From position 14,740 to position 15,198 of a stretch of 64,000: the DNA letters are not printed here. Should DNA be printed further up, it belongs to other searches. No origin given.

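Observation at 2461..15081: Shared N-terminal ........-x-V-x-x-YEEE module in a kinase, a sigma-54 activator and a 72-aa standalone ORF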

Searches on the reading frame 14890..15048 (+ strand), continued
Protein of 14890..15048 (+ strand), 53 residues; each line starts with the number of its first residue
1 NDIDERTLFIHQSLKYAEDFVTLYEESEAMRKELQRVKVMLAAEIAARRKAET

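Call 52: search_protein_families(library=pfam, proteins=[L010:66-3071:+, L010:3075-3485:+, L010:3562-5403:+, L010:7581-8675:+, L010:8694-9575:+, L010:9527-10543:+, L010:10601-11734:+, L017:3-389:+, L017:1039-1506:+, L031:3263-5203:+], max_evalue=0.001)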
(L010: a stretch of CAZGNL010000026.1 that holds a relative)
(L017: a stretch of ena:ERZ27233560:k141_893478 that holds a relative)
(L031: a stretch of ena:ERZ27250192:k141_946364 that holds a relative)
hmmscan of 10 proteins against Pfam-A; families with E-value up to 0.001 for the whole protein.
L010:66-3071:+ (1001 aa): 8 families
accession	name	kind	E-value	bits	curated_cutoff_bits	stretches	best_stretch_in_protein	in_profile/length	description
PF13426.13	PAS_9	-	2.6e-43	146.9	27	2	516-616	2-103/103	PAS domain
PF08448.16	PAS_4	-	1.8e-42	144.5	23.1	3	384-495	1-110/110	PAS fold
PF00989.32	PAS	-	5.9e-41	139.5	22.6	2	506-614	2-113/113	PAS fold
PF08447.18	PAS_3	-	2.6e-31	108.2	25.6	3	148-234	2-89/89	PAS fold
PF13188.13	PAS_8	-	5e-24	83.8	21.8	2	506-566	2-59/65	PAS domain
PF00072.30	Response_reg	-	6.2e-22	78.3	30.2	1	883-995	1-111/111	Response regulator receiver domain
PF02518.31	HATPase_c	-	6.4e-22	78.5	26.4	1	740-859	2-108/111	Histidine kinase-, DNA gyrase B-, and HSP90-like ATPase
PF00512.31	HisKA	-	8e-09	35.9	26.9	1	633-695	2-63/66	His Kinase A (phospho-acceptor) domain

L010:3075-3485:+ (136 aa): 1 family
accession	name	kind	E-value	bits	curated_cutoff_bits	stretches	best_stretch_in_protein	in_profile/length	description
PF00072.30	Response_reg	-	6.7e-23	81.4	30.2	1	16-131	1-111/111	Response regulator receiver domain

L010:3562-5403:+ (613 aa): 7 families
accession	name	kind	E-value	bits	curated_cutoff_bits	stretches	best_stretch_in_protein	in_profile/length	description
PF02518.31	HATPase_c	-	4e-29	101.7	26.4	1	489-595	5-110/111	Histidine kinase-, DNA gyrase B-, and HSP90-like ATPase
PF00512.31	HisKA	-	1.5e-21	76.6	26.9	1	373-440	1-66/66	His Kinase A (phospho-acceptor) domain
PF08448.16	PAS_4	-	2.2e-16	60.5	23.1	1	252-369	2-110/110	PAS fold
PF00989.32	PAS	-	2.3e-16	60.3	22.6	1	247-364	3-113/113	PAS fold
PF13426.13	PAS_9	-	2.6e-13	50.6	27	1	256-366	2-103/103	PAS domain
PF08447.18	PAS_3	-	3.5e-10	40.5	25.6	1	268-360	2-88/89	PAS fold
PF13188.13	PAS_8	-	1.5e-05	25.2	21.8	1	247-287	3-44/65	PAS domain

L010:7581-8675:+ (364 aa): 6 families
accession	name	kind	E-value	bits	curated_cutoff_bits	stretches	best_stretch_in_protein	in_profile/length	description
PF12796.13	Ank_2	-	1e-29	103.3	27.3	2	50-141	3-90/90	Ankyrin repeats (3 copies)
PF00023.36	Ank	-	7.5e-29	98.6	21.1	3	144-174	2-32/33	Ankyrin repeat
PF13637.12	Ank_4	-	3.2e-22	78.5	22.7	2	85-130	4-49/50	Ankyrin repeats (many copies)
PF13606.12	Ank_3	-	7.5e-18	63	22.3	0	144-172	2-30/30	Ankyrin repeat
PF13857.12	Ank_5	-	4.4e-15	56.1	27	2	138-184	10-56/56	Ankyrin repeats (many copies)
PF24521.3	Ank_KRIT1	-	1.2e-07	32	80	0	149-202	51-110/149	KRIT1 ankyrin-repeats domain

L010:8694-9575:+ (293 aa): 1 family
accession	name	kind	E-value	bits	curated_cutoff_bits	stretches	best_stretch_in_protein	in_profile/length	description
PF04892.17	VanZ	-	4.3e-13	50.4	30.1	1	52-136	55-125/126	VanZ like family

L010:9527-10543:+ (338 aa): 1 family
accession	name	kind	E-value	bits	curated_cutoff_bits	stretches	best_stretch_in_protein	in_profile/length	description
PF00990.26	GGDEF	-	4.4e-48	163.5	23.8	1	158-315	1-160/161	Diguanylate cyclase, GGDEF domain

L010:10601-11734:+ (377 aa): 3 families
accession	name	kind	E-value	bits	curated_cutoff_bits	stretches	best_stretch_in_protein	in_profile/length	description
PF13487.12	HD_5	-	3.1e-34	118.6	27.2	1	180-338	12-170/170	HD domain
PF00072.30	Response_reg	-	1.6e-27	96.3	30.2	1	20-124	1-105/111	Response regulator receiver domain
PF01966.28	HD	-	4.2e-19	69.4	22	1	183-305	2-115/116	HD domain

L017:3-389:+ (128 aa): 0 families

L017:1039-1506:+ (156 aa): 0 families

L031:3263-5203:+ (646 aa): 9 families
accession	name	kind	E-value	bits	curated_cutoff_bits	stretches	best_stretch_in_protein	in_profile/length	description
PF00072.30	Response_reg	-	9.8e-26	90.5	30.2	1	153-265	1-110/111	Response regulator receiver domain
PF12796.13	Ank_2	-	6.4e-21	75.2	27.3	2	481-570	1-88/90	Ankyrin repeats (3 copies)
PF00023.36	Ank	-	2.7e-17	62.3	21.1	1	510-538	2-30/33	Ankyrin repeat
PF13637.12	Ank_4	-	1.4e-14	54.3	22.7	2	481-530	1-50/50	Ankyrin repeats (many copies)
PF00990.26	GGDEF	-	4.7e-13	49.7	23.8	1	292-445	2-157/161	Diguanylate cyclase, GGDEF domain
PF13857.12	Ank_5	-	1.5e-08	35.3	27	0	529-566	1-37/56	Ankyrin repeats (many copies)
PF13606.12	Ank_3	-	1.7e-07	31.4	22.3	0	510-537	2-29/30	Ankyrin repeat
PF01627.28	Hpt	-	2.3e-07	31.4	24.6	1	57-140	1-84/84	Hpt domain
PF24521.3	Ank_KRIT1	-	0.00081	19.6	80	0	478-534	19-70/149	KRIT1 ankyrin-repeats domain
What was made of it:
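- In L031 an Hpt-REC-GGDEF-Ank protein lies directly upstream of the RECm-module-kinase (call 52). In L010 Ank follows the module-activator (call 52).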

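Call 78: predict_structure(protein=P0019)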
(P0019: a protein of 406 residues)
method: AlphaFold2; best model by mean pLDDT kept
length: 406 residues; sequences in the alignment: 1
mean_pLDDT: 53.5   pTM: 0.29
mean pLDDT of the five models: 53.5, 51.7, 50.3, 48.0, 47.9
residues with pLDDT >= 90: 64; 70-90: 17; 50-70: 91; < 50: 234
segments of 3 or more residues with pLDDT < 50: 1-14, 16-35, 47-51, 53-57, 59-125, 127-137, 139-142, 249-251, 253-260, 267-338, 367-369, 371-374, 398-400, 402-406
pLDDT, mean of each block of 10 residues (from residue 1): 35 47 45 48 51 46 47 45 35 36 30 29 30 41 50 72 91 95 96 97 97 95 91 71 53 46 48 43 40 34 36 31 28 42 56 57 54 52 55 51 44
secondary structure, 60 per line:
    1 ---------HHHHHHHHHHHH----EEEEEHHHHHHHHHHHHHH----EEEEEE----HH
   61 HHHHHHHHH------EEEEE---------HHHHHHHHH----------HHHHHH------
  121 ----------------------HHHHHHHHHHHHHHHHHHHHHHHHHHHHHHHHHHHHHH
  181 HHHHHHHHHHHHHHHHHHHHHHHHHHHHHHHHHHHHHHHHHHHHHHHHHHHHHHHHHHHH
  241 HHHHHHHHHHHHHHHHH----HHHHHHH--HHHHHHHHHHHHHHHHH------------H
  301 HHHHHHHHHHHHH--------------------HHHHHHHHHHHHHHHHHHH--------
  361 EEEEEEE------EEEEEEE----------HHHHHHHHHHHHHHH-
elements in order: H10-21 E26-30 H31-44 E49-54 H59-69 E76-80 H90-98 H109-114 H143-257 H262-268 H271-287 H300-313 H334-352 E361-367 E374-380 H391-405
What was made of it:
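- On Receiver-docking module (the proposal made here): AlphaFold2 on the natural fusion was uninformative (call 78), and no multimer prediction was available.
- AlphaFold2 on P0019 was uninformative, mean pLDDT 53 (call 78).
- Tried and rejected: Only the long helix was confident, so it says nothing about docking (call 78).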

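Call 88: search_protein_families(library=pfam, alignment_id=A3, max_evalue=1)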
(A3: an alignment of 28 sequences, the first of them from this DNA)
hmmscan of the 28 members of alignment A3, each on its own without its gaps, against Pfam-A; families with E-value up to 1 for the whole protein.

A. member 1, seq(50 aa): 0 families

B. families by the number of members that match (of 28 scanned): 17 families
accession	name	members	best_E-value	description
PF16523.10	betaPIX_CC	4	0.0049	betaPIX coiled coil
PF18077.6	DUF5595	3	0.0064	Domain of unknown function (DUF5595)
PF12709.12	Fungal_TACC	2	0.00096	Fungal Transforming acidic coiled-coil (TACC) proteins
PF16284.10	DUF4930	2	0.07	Domain of unknown function (DUF4930)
PF16516.10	CC2-LZ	1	0.027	Leucine zipper of domain CC2 of NEMO, NF-kappa-B essential modulator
PF07240.16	Turandot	1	0.061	Stress-inducible humoral factor Turandot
PF14377.11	UBM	1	0.072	Ubiquitin binding region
PF23257.1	DUF7071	1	0.092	Domain of unknown function (DUF7071)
PF22805.1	M_smaller_dom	1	0.095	Protein M, smaller domain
PF14357.11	DUF4404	1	0.095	Domain of unknown function (DUF4404)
PF02413.22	Caudo_TAP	1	0.1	Caudovirales tail fibre assembly protein, lambda gpK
PF10197.14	Cir_N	1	0.1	N-terminal domain of CBF1 interacting co-repressor CIR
PF15121.11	TMEM71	1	0.12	TMEM71 protein family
PF11690.13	DUF3287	1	0.16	Protein of unknown function (DUF3287)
PF12812.13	PDZ_1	1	0.21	PDZ-like domain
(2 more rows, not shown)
